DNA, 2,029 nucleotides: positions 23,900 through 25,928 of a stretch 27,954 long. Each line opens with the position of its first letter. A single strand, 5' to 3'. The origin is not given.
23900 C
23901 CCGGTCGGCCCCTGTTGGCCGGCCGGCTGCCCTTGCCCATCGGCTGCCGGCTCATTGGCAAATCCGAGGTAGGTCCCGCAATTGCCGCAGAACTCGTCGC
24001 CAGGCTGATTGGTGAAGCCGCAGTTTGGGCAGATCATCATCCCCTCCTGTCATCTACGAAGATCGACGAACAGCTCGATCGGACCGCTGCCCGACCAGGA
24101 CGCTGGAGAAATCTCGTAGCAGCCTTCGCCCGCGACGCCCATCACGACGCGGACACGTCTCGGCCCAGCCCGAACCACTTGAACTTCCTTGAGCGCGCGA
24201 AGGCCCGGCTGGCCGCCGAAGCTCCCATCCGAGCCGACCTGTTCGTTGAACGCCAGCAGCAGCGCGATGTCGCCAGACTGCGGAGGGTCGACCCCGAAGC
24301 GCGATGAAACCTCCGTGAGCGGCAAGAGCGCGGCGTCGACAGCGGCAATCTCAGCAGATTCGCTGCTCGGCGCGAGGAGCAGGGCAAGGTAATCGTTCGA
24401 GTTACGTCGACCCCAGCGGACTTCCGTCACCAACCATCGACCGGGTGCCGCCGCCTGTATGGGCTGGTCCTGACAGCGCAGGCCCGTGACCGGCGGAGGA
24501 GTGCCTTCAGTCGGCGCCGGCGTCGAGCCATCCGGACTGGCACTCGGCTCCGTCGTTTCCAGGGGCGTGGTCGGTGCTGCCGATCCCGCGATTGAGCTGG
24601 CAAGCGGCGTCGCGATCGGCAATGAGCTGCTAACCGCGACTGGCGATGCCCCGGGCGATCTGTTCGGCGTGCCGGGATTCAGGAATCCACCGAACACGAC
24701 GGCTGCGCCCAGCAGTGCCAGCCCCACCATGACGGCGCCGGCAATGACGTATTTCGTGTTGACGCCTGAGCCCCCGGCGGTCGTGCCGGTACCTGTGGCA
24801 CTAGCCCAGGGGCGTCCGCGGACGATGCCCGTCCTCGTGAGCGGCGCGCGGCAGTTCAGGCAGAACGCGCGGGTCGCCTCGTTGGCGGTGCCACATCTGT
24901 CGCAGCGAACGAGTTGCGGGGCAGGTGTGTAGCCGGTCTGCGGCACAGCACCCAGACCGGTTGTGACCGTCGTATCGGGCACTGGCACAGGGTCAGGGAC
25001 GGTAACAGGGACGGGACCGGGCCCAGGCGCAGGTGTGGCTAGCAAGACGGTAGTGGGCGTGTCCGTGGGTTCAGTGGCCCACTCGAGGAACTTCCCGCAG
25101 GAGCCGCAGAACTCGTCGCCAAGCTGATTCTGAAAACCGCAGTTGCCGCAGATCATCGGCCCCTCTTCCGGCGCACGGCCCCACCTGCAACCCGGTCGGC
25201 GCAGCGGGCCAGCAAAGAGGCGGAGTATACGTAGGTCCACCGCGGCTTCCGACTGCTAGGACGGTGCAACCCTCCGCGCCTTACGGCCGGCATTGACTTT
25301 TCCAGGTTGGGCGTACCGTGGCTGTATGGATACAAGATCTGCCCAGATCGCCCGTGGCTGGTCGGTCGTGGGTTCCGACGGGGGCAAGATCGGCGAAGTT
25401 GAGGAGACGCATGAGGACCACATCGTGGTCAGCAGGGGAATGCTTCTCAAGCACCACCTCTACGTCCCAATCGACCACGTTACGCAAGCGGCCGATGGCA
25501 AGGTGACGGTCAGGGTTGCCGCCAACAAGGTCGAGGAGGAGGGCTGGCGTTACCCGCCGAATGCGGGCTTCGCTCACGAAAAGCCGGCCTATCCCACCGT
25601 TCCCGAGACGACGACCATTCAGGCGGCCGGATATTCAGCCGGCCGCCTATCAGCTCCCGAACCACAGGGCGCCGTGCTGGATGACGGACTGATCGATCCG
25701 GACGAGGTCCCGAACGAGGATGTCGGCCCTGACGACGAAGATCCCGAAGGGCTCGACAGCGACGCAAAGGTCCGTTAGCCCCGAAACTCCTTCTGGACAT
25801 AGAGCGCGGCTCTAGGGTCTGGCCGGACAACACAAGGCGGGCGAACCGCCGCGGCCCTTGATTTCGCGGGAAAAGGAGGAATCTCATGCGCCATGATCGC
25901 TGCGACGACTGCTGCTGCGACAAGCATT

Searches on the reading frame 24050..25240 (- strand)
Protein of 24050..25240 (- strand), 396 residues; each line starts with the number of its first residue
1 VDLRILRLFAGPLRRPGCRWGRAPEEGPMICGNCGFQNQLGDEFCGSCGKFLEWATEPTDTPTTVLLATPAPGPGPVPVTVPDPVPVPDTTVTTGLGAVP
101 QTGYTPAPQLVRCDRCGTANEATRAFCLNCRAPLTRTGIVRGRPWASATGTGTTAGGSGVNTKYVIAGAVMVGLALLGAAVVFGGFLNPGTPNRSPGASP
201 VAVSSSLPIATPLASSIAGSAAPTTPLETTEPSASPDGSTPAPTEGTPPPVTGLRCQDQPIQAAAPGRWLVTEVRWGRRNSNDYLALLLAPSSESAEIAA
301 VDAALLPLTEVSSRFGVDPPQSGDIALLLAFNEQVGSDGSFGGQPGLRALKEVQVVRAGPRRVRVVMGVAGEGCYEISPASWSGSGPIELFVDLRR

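Call 12: search_protein_families(library=pfam, proteins=[window:24050-25240:-], max_evalue=0.01)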
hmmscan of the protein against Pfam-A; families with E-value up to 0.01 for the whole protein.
window:24050-25240:- (396 aa): 4 families
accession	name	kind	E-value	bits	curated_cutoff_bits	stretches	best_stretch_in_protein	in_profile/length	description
PF12773.13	DZR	-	3.3e-07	30.8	27.3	1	31-130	1-44/45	Double zinc ribbon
PF13240.11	Zn_Ribbon_1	-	4.6e-07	29.9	25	1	31-50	2-21/23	zinc-ribbon domain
PF24463.1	DUF7577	-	0.00012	22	28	1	111-134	3-26/27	Domain of unknown function (DUF7577)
PF13248.11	Zn_ribbon_3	-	0.001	18.9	27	0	31-50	5-24/26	zinc-ribbon domain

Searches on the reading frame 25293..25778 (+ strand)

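Call 12: search_protein_families(library=pfam, proteins=[window:25293-25778:+], max_evalue=0.01)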
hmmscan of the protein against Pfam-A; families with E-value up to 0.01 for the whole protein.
window:25293-25778:+ (161 aa): 1 family
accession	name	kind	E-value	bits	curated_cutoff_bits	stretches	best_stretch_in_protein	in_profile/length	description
PF09939.14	DUF2171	-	2.2e-07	31.5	25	1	21-80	3-63/64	Uncharacterized protein conserved in bacteria (DUF2171)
